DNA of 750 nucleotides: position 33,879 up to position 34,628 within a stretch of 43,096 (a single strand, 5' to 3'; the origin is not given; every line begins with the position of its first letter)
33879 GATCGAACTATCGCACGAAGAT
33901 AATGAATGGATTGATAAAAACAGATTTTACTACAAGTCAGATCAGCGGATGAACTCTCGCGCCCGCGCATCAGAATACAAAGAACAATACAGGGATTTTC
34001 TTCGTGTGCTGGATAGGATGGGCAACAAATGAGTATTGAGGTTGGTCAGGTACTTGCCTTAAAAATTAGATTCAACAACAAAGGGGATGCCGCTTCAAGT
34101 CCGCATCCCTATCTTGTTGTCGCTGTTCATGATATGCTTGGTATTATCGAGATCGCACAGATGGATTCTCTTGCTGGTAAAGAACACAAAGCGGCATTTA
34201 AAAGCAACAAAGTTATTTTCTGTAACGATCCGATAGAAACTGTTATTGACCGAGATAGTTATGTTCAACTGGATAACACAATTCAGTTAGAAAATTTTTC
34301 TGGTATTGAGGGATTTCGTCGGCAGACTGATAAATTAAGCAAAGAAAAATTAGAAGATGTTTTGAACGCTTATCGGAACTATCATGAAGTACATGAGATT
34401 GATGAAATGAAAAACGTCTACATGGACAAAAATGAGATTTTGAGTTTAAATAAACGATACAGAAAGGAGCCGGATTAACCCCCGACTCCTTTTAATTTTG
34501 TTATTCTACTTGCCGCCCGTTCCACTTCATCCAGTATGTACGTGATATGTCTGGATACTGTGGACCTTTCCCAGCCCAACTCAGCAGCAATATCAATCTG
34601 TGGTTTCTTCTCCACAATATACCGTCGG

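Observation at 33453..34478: Self-contained Panacea-domain antitoxin plus uncharacterised MazF/PemK-fold-like toxin cassette inserted antisense between lysis and accessory genes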

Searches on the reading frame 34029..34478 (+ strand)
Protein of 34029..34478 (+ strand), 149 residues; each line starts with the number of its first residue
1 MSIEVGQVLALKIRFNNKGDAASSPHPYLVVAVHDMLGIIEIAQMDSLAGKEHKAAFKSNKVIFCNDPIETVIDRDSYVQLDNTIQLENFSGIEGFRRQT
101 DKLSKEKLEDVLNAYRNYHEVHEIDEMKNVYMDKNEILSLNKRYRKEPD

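Call 3: search_protein_families(library=pfam, proteins=[window:34029-34475:+], max_evalue=1)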
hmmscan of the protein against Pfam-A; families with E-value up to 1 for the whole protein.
window:34029-34475:+ (149 aa): 1 family
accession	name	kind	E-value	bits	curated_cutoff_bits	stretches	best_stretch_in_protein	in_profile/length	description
PF10111.15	Glyco_tranf_2_2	-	0.022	14.7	27.3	1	79-135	211-263/276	Glycosyltransferase like family 2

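Call 4: search_protein_families(library=padloc, proteins=[window:34029-34475:+], max_evalue=1)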
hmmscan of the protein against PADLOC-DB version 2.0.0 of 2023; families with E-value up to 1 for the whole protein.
window:34029-34475:+ (149 aa): 0 families

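Call 5: search_protein_families(library=phrogs, proteins=[window:34029-34475:+], max_evalue=1)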
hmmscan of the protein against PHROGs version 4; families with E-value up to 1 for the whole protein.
window:34029-34475:+ (149 aa): 4 families
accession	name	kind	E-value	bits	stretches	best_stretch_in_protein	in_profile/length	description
phrog_13386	-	unknown function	6.5e-12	46.7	1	3-145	2-137/151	-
phrog_37772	-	unknown function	0.083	13.8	1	65-131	6-70/129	-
phrog_32846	-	unknown function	0.086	14.1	1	23-82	74-130/131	-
phrog_17412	-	unknown function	0.091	14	1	100-124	16-40/61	-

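Call 6: search_protein_families(library=ncbifam, proteins=[window:34029-34475:+], max_evalue=1)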
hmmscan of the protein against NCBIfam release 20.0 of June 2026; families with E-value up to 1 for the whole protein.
window:34029-34475:+ (149 aa): 3 families
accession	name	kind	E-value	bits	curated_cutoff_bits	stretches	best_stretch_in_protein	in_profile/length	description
TIGR00043.2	TIGR00043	equivalog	0.0017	18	45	1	99-148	5-54/146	rRNA maturation RNase YbeY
NF006284.1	PRK08456.1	equivalog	0.011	14.9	380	1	18-134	18-134/252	flagellar motor stator protein MotA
NF011635.0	PRK15061.1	subfamily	0.062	11.5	981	1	97-141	560-604/725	catalase/peroxidase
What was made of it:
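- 34029..34478 (+): panT: divergent MazF/PemK-fold toxin, 149 aa, with His26 where MazF has its catalytic Arg. No Pfam, NCBIfam or PADLOC hit (calls 3, 4, 6). phrog_13386 E 6.5e-12 (call 5).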

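Call 7: search_solved_structures(query=window:34029-34475:+, max_evalue=10)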
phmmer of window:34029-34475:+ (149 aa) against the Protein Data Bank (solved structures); distinct sequences matched with E-value up to 10: 1.
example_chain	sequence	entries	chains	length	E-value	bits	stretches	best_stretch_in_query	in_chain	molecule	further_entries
7y7o_A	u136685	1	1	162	1.2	12.4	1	106-146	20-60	Endoribonuclease YbeY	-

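Call 8: find_homologous_proteins(query=window:34029-34475:+)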
Query window:34029-34475:+ (149 aa): 115 proteins with E <= 0.001 among 124 candidates.
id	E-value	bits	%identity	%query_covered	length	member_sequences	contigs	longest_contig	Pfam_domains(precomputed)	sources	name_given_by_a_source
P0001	3.4e-91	320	99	100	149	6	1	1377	-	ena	-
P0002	4.2e-76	271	84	97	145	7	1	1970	-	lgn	-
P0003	1.8e-57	211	67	93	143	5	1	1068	-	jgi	jgi:hypothetical protein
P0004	6.5e-57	209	71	93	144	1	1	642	-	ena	-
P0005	6.6e-56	206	66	94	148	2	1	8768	-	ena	-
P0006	8.6e-56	206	68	95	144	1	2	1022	-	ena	-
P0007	1.3e-55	205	68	93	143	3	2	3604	-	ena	-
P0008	1.6e-55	205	70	94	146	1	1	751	-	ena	-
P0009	1.9e-55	204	67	94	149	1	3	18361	-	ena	-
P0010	2.1e-55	204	70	93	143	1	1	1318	-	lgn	-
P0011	6.2e-55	203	66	93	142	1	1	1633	-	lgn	-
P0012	8.0e-55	202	66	93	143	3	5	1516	-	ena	-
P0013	1.1e-54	202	66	93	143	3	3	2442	-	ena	-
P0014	1.1e-54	202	70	93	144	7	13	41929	-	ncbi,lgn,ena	-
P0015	1.5e-54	202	70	93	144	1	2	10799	-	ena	-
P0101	1.1e-38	150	58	95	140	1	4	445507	-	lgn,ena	-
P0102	3.0e-38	149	57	94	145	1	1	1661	PF02452.24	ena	-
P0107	4.9e-36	142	54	93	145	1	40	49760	-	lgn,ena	-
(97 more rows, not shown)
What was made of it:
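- On MazF/PemK toxins (Pfam PF02452): One relative has a precomputed PF02452 hit (P0102; call 8).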

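Call 11: search_solved_structures(query=A1, max_evalue=10, show_alignments=3)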
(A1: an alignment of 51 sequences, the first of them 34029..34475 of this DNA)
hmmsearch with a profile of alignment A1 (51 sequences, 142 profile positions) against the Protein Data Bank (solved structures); distinct sequences matched with E-value up to 10: 4.
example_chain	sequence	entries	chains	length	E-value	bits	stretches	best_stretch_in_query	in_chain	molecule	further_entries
2yy5_A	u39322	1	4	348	0.0014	21.6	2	49-77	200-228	Tryptophanyl-tRNA synthetase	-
3j26_A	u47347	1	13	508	0.47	13.4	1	41-84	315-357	capsid protein V20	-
5y70_A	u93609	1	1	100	0.58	13.1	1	43-117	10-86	Kinetoplastid membrane protein 11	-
7f0k_A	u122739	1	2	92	0.72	12.8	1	43-116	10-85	Kinetoplastid membrane protein KMP-11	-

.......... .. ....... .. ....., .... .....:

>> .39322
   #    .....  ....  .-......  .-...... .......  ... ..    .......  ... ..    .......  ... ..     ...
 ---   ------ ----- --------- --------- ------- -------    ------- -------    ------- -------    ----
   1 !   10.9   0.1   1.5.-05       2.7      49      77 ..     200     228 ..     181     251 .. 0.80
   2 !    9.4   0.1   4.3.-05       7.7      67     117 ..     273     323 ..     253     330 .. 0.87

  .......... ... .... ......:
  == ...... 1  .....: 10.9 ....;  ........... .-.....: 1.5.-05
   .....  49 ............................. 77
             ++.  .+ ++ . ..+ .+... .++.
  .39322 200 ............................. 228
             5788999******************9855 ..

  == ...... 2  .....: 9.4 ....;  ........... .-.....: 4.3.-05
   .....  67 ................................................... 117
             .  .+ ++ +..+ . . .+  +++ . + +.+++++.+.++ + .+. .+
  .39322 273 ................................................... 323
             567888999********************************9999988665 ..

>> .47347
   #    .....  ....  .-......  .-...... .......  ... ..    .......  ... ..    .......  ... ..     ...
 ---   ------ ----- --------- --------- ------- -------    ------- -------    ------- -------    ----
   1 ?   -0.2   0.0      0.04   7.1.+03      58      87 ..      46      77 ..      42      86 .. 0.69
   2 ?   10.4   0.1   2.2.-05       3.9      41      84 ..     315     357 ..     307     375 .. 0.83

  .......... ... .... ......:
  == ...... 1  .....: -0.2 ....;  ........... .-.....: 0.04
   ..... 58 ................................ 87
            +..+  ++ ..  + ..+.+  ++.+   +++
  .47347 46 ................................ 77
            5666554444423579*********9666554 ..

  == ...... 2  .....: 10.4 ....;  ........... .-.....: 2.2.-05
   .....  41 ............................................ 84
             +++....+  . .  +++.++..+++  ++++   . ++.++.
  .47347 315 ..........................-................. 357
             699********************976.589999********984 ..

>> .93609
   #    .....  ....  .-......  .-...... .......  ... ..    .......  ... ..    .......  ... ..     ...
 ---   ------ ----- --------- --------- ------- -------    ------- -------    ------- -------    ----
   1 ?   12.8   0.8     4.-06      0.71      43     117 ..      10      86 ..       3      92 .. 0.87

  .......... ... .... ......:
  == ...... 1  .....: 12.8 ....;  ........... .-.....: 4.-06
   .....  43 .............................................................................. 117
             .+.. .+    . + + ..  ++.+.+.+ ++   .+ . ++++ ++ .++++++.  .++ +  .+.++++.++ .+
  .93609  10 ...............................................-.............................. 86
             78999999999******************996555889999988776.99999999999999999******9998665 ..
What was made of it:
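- The window protein itself fails the PemK Pfam model (call 3), and the profile finds no MazF in a sequence-only PDB search (call 11).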

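Call 12: search_protein_families(library=pfam, alignment_id=A1, max_evalue=0.1)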
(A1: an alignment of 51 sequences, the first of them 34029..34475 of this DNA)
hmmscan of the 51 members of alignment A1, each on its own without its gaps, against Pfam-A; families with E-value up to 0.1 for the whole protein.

A. member 1, window:34029-34475:+ (149 aa): 1 family
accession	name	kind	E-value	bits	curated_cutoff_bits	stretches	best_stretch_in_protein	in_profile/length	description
PF10111.15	Glyco_tranf_2_2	-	0.022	14.7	27.3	1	79-135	211-263/276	Glycosyltransferase like family 2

B. families by the number of members that match (of 51 scanned): 28 families (the first 25 are shown)
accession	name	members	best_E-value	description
PF02452.23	PemK_toxin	6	2.2e-05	PemK-like, MazF-like toxin of type II toxin-antitoxin system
PF22353.1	PF1197-like_C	6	0.0032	NAD(P)H:rubredoxin oxidoreductase, C-terminal domain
PF00580.27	UvrD-helicase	2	0.032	UvrD/REP helicase N-terminal domain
PF11497.13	NADH_Oxid_Nqo15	2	0.04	NADH-quinone oxidoreductase chain 15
PF24936.1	DUF7753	1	0.0043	Domain of unknown function (DUF7753)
PF24203.1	Phage_ProQ_C_like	1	0.0091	Phage ProQ C-terminal-like domain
PF03037.21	KMP11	1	0.012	Kinetoplastid membrane protein 11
PF23796.1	DUF7174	1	0.014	Family of unknown function (DUF7174)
PF09373.15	PMBR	1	0.015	Pseudomurein-binding repeat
PF06229.18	FRG1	1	0.02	FRG1-like domain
PF10111.15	Glyco_tranf_2_2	1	0.022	Glycosyltransferase like family 2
PF15948.10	DUF4756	1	0.023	Domain of unknown function (DUF4756)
PF13479.12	AAA_24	1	0.024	AAA domain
PF21656.2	DUF6859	1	0.027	Domain of unknown function (DUF6859)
PF10869.13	DUF2666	1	0.033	Domain of unknown function (DUF2666)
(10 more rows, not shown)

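Call 17: predict_structure(alignment_id=A1)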
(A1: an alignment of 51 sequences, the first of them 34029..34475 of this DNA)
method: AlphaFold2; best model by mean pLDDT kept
length: 149 residues; sequences in the alignment: 51
mean_pLDDT: 91.1   pTM: 0.86
mean pLDDT of the five models: 91.1, 90.4, 89.3, 88.8, 83.3
residues with pLDDT >= 90: 114; 70-90: 28; 50-70: 4; < 50: 3
segments of 3 or more residues with pLDDT < 50: 147-149
pLDDT, mean of each block of 10 residues (from residue 1): 90 91 93 95 93 87 92 93 96 91 95 97 94 95 60
secondary structure, 60 per line:
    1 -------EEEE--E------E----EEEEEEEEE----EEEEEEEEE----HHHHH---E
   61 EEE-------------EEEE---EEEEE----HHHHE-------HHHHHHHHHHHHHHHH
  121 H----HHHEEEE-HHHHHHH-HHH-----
elements in order: E8-11 E26-34 E39-47 H52-56 E60-63 E77-80 E84-88 H93-96 H105-121 E129-132 H134-140
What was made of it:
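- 34029..34478 (+): AF2 pLDDT 91 (call 17).
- On MazF/PemK toxins (Pfam PF02452): Model pLDDT 91 (call 17).
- Checked: The true addition is about 28 aa: strand 129-132, helix 134-140 and a disordered tail (call 17).
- Confident model of PanT (pLDDT 91, pTM 0.86; call 17).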

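Call 20: fold_search(model_id=the predicted structure, library=pdb)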
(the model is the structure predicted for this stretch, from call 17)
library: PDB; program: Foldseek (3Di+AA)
matches with E <= 10: 543; with E <= 0.001: 13
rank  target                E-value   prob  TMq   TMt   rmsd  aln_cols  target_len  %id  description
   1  9g7k_A                1.0e-04  1.00  0.52  0.63   4.7       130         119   18  Staphylococcus aureus MazF in complex with Nanobody 12 (released 2024-07-31)
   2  4mzp_B                1.1e-04  1.00  0.52  0.65   4.1       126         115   17  MazF from S. aureus crystal form III, C2221, 2.7 A (released 2014-05-21)
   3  4mzp_A                1.7e-04  1.00  0.52  0.65   4.4       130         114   16  MazF from S. aureus crystal form III, C2221, 2.7 A (released 2014-05-21)
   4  4hke_A                2.0e-04  1.00  0.54  0.64   4.1       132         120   14  Crystal Structure of MoxT of Bacillus anthracis (released 2013-11-13)
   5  5hk0_B                2.1e-04  1.00  0.54  0.71   3.7       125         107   15  Crystal structure of M. tuberculosis MazF-mt3 (Rv1991c) in complex with RNA (released 2017-01-18)
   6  4mzm_A                2.8e-04  1.00  0.55  0.68   4.0       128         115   17  MazF from S. aureus crystal form I, P212121, 2.1 A (released 2014-05-28)
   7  1ne8                  3.6e-04  1.00  0.54  0.66   3.9       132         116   13  YDCE protein from Bacillus subtilis (released 2003-01-14)
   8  4mzp_E                3.6e-04  1.00  0.50  0.65   4.0       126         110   18  MazF from S. aureus crystal form III, C2221, 2.7 A (released 2014-05-21)
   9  4mzm_B                3.8e-04  1.00  0.53  0.69   3.8       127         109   16  MazF from S. aureus crystal form I, P212121, 2.1 A (released 2014-05-28)
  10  9g1y_B                6.2e-04  1.00  0.54  0.66   4.3       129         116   18  Staphycoccus aureus MazF in complex with Nabobody 3 (released 2024-07-24)
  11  4of1_A                6.6e-04  1.00  0.53  0.66   4.0       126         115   17  crystal structure of toxin from staphylococcus aureus Mu50 (released 2015-01-14)
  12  5cr2_A                8.0e-04  1.00  0.52  0.66   3.8       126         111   13  E. coli MazF in complex with single strand DNA substrate analog (released 2016-04-06)
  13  4rmo_A                8.0e-04  1.00  0.54  0.52   6.7       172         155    9  Crystal Structure of the CptIN Type III Toxin-Antitoxin System from Eubacterium rectale (released 2015-09-30)
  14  4mzt_A                1.8e-03  1.00  0.52  0.65   4.0       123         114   17  MazF from S. aureus crystal form II, C2221, 2.3 A (released 2014-05-21)
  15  6kys_A                2.5e-03  1.00  0.52  0.63   4.2       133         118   13  The structure of the M. tb toxin MazF-mt1 (released 2020-08-05)
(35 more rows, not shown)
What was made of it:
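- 34029..34478 (+): Foldseek places MazF first, E 1e-4 (call 20).
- On MazF/PemK toxins (Pfam PF02452): Foldseek E 1e-4 to 8e-4, probability 1.00, target-normalised TM 0.63-0.71 to MazF/EndoA/MoxT (call 20).
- On CcdB gyrase poisons: CcdB matches are about 100 times weaker than MazF matches (call 20).
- CcdB structures also match the model (E 0.035 and weaker, target-normalised TM 0.61-0.68; call 20). MazF-type structures score about 100 times better than CcdB (call 20).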

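Call 21: fold_search(model_id=the predicted structure, library=viral)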
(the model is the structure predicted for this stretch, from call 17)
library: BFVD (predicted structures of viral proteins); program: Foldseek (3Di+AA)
matches with E <= 10: 737; with E <= 0.001: 5
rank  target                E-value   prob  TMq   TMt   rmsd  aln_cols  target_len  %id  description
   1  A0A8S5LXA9            3.7e-06  1.00  0.61  0.72   3.4       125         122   15  Endoribonuclease [Siphoviridae sp. ctRiO19]
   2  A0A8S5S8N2            6.5e-05  1.00  0.55  0.67   3.6       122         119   11  PemK-like protein [Phage sp. ctGns7]
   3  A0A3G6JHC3            7.8e-05  1.00  0.56  0.74   3.3       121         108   16  Type II toxin-antitoxin system PemK/MazF family toxin [Lactobacillus phage ViSo-2018a]
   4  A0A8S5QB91            3.2e-04  1.00  0.55  0.45   6.8       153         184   12  PemK-like protein [Myoviridae sp. ctdv95]
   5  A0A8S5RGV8            4.8e-04  1.00  0.48  0.29   6.3       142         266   12  PemK-like protein [virus sp. ctiha2]
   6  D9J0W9                1.2e-03  1.00  0.52  0.39   5.1       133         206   14  Gp171 [Brochothrix phage A9]
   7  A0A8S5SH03            6.3e-03  1.00  0.48  0.51   5.4       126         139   10  PemK-like protein [Siphoviridae sp. ctBCr48]
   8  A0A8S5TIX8            1.3e-02  0.92  0.45  0.25  14.9       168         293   12  Uncharacterized protein [Myoviridae sp. ctXXl13]
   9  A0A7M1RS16            3.9e-02  0.99  0.47  0.40   4.4       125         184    8  Uncharacterized protein [uncultured phage cr6_1]
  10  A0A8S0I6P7            3.9e-02  0.91  0.34  0.51   7.3       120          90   11  (no name in the UniProt tables at hand)
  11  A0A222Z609            4.2e-02  0.69  0.28  0.21  14.9       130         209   11  (no name in the UniProt tables at hand)
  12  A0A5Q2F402            5.7e-02  0.41  0.25  0.30  10.2       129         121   12  Uncharacterized protein [Gordonia phage Sixama]
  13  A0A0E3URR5            5.7e-02  0.07  0.14  0.07  22.0       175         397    9  p26b [Lambdina fiscellaria nucleopolyhedrovirus]
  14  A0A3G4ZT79            7.7e-02  0.82  0.22  0.18   3.3        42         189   10  DUF2314 domain-containing protein [Edafosvirus sp.]
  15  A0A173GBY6            8.2e-02  0.35  0.26  0.36   9.1       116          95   15  Uncharacterized protein [Bacillus phage SalinJah]
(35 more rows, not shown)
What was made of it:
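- Its best structural matches are MazF, EndoA and MoxT (E 1e-4 to 8e-4; call 20) and phage PemK-like proteins (call 21).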

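Call 23: search_solved_structures(query=P0102, max_evalue=10, show_alignments=3)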
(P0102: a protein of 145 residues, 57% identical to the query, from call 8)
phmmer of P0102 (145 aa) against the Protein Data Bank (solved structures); distinct sequences matched with E-value up to 10: 8.
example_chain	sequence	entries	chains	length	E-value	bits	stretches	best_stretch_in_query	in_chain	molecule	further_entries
1ooz_A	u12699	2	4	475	0.0086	19.5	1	11-130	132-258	Succinyl-CoA:3-ketoacid-coenzyme A transferase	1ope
2nrb_A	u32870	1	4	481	0.061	16.7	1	11-124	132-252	Succinyl-CoA:3-ketoacid-coenzyme A transferase 1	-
2nrc_A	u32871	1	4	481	0.061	16.7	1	11-124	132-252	Succinyl-CoA:3-ketoacid-coenzyme A transferase 1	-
1m3e_A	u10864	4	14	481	0.061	16.7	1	11-124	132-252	SUCCINYL-COA:3-KETOACID-COENZYME A TRANSFERASE | Succinyl-CoA:3-ketoacid-coenzyme A transferase, mitochondrial precursor | Succinyl-CoA:3-ketoacid-coenzyme A tr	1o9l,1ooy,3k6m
3oxo_A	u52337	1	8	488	0.063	16.7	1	11-124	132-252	Succinyl-CoA:3-ketoacid-coenzyme A transferase 1, mitochondrial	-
3dlx_A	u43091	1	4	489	0.66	13.4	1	11-121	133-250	Succinyl-CoA:3-ketoacid-coenzyme A transferase 1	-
2ga8_A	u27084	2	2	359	0.73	13.2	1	17-87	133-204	Hypothetical 39.9 kDa protein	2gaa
4l4u_A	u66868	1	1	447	5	10.5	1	60-119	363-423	Transcriptional regulator (NtrC family)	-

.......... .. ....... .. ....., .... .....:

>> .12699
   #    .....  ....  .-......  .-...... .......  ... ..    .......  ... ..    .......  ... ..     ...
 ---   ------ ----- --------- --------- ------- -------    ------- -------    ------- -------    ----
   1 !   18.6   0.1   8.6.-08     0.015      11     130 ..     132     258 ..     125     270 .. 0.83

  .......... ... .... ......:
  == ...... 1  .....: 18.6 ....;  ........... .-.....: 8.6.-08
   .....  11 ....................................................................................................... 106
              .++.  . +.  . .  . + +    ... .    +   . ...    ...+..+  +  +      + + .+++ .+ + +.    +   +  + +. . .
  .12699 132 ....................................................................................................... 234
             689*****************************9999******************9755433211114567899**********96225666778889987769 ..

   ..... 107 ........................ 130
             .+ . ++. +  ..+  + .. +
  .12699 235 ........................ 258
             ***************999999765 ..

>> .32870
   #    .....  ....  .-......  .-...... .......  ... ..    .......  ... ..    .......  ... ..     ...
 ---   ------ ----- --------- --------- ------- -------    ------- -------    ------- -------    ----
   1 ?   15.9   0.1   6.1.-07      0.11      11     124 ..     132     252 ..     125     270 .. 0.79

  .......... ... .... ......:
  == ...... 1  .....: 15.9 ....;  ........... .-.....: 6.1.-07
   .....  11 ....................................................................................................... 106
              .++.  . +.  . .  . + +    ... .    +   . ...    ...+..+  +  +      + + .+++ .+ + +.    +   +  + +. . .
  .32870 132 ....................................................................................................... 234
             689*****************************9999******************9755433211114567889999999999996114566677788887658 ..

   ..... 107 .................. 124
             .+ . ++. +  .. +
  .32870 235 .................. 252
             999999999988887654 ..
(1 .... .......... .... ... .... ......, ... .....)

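Call 25: find_encoding_contigs(protein=P0014, flank=4000, max_places=4)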
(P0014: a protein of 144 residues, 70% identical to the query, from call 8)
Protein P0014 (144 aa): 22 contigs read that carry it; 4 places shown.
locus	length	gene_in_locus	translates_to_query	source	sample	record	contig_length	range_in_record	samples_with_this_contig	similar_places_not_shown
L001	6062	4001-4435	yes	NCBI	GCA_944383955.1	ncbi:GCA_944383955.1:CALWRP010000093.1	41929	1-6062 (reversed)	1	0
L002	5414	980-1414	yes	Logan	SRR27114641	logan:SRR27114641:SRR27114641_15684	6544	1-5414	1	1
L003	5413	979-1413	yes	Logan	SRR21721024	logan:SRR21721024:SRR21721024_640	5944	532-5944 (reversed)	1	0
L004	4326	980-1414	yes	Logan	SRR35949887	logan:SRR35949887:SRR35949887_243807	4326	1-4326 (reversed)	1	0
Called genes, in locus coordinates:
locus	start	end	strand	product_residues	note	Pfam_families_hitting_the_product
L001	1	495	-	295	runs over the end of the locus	PF00701:DHDPS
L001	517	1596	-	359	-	PF01118:Semialdhyde_dh, PF02774:Semialdhyde_dhC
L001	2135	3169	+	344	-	PF02547:Queuosine_synth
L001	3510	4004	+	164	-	PF13274:SocA_Panacea (weak)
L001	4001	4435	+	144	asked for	-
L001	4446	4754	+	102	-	PF15731:MqsA_antitoxin (faint), PF13560:HTH_31 (weak), PF01381:HTH_3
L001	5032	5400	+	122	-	PF07944:Beta-AFase-like_GH127_cat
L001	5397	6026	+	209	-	PF20736:Glyco_hydro127M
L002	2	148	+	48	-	?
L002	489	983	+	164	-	PF13274:SocA_Panacea (weak)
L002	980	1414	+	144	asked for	-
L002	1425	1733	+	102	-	PF15731:MqsA_antitoxin (faint), PF13560:HTH_31 (weak), PF01381:HTH_3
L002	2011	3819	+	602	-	PF07944:Beta-AFase-like_GH127_cat, PF20736:Glyco_hydro127M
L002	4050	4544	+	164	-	-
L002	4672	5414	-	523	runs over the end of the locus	-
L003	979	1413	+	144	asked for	-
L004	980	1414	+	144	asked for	-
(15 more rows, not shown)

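Call 26: find_encoding_contigs(protein=P0101, flank=4000, max_places=3)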
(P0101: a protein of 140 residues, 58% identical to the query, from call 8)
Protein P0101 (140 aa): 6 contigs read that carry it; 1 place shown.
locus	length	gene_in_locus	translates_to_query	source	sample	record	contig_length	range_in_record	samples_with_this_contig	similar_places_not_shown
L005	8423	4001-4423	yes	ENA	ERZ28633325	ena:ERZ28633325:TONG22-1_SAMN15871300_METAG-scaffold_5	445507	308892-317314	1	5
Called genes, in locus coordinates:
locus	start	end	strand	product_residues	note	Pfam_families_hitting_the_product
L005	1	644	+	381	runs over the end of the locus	PF01041:DegT_DnrJ_EryC1, PF01053:Cys_Met_Meta_PP (weak)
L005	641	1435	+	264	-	PF00248:Aldo_ket_red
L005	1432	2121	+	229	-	PF02348:CTP_transf_3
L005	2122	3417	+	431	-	PF00202:Aminotran_3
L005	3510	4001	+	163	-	PF13274:SocA_Panacea (weak)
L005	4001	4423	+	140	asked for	-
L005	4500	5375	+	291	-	PF02086:MethyltransfD12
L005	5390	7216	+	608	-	PF02463:SMC_N (weak), PF13175:AAA_15, PF13476:AAA_23 (faint), PF13175:AAA_15, PF13304:AAA_21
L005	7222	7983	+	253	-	PF01261:AP_endonuc_2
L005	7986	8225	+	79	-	-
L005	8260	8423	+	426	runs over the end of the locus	PF27235:AF_1680 (weak)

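Call 27: find_encoding_contigs(protein=P0107, flank=4000, max_places=3)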
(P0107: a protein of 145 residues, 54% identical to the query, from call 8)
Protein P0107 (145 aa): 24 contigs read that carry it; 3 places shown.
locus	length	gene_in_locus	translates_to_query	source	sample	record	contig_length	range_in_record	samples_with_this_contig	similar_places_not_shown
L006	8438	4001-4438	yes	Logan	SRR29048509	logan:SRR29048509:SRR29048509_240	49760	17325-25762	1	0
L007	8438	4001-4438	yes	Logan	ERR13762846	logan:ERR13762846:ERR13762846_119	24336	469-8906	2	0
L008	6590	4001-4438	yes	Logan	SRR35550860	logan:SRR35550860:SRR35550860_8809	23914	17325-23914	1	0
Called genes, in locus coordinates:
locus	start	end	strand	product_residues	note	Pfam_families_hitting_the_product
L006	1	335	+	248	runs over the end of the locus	PF00005:ABC_tran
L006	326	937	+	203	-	-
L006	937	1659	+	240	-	PF01416:PseudoU_synth_1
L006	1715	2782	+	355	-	PF00953:Glycos_transf_4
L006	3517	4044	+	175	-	-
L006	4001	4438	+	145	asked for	-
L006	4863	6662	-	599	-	PF13522:GATase_6, PF13537:GATase_7, PF01380:SIS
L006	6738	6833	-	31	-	-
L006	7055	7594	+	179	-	-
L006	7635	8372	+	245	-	PF03808:Glyco_tran_WecG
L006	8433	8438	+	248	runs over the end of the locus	PF01061:ABC2_membrane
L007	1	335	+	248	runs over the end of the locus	PF00005:ABC_tran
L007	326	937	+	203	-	-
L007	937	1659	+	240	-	PF01416:PseudoU_synth_1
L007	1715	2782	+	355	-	PF00953:Glycos_transf_4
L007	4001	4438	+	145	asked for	-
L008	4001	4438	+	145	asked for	-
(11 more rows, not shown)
